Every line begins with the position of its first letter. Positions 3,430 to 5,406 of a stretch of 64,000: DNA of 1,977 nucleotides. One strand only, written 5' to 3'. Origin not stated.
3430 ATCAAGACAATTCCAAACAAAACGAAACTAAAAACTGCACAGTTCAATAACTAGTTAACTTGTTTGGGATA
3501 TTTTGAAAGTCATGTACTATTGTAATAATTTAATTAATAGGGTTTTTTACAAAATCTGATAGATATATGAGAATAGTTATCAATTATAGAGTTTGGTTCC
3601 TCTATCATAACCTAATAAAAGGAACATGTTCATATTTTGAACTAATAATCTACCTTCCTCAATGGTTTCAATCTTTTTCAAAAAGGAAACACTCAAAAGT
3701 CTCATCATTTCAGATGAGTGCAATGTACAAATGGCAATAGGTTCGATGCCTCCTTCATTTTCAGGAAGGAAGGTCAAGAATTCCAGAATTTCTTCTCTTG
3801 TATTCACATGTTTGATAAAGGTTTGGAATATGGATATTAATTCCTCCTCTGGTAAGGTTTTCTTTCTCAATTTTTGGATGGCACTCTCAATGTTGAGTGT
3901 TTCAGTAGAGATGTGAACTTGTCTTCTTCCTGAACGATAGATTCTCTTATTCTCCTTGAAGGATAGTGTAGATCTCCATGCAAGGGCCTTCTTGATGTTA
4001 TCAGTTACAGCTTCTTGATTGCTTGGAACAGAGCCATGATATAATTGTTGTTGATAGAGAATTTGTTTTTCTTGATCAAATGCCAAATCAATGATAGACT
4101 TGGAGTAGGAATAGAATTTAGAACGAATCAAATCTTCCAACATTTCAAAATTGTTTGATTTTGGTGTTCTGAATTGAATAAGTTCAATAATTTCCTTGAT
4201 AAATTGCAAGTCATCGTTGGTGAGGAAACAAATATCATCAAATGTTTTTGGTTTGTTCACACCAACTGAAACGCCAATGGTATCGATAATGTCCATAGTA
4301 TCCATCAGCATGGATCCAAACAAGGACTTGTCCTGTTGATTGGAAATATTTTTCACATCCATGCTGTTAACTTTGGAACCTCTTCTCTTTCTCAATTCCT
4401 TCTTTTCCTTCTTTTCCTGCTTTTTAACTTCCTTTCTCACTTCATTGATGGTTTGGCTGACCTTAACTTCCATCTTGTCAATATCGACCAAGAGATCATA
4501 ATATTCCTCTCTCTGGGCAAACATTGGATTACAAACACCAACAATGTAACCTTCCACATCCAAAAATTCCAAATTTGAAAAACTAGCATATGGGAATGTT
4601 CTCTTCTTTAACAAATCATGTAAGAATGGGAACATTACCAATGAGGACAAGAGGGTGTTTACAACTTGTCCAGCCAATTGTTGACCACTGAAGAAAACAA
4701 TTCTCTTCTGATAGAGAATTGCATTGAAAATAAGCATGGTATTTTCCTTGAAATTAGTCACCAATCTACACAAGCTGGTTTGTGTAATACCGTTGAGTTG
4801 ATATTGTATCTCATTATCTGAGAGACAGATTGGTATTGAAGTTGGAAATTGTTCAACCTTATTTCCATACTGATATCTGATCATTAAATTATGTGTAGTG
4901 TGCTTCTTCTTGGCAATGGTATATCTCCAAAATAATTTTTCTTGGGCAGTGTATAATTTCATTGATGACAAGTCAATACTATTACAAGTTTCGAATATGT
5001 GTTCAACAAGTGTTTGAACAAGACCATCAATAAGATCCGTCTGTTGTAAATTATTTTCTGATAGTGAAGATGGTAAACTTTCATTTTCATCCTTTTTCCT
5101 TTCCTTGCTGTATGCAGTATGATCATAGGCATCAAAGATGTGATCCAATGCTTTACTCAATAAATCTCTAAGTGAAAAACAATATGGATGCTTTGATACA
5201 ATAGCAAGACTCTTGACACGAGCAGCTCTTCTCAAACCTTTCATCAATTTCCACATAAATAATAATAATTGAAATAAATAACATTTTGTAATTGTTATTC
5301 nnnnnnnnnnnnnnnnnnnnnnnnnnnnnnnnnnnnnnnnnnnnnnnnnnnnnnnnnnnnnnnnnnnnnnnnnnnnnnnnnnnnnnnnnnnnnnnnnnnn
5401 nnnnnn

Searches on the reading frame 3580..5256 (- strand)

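Call 35: search_protein_families(library=pfam, proteins=[window:3580-5256:-], max_evalue=0.00001)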
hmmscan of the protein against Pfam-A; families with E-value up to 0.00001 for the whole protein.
window:3580-5256:- (558 aa): 2 families
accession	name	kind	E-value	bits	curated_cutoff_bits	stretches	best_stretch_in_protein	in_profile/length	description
PF08616.15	SPA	-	7.7e-33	113.3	22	1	160-268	2-113/113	Stabilization of polarity axis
PF09794.14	Avl9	-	2.2e-12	46.8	22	0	156-217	160-219/379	Transport protein Avl9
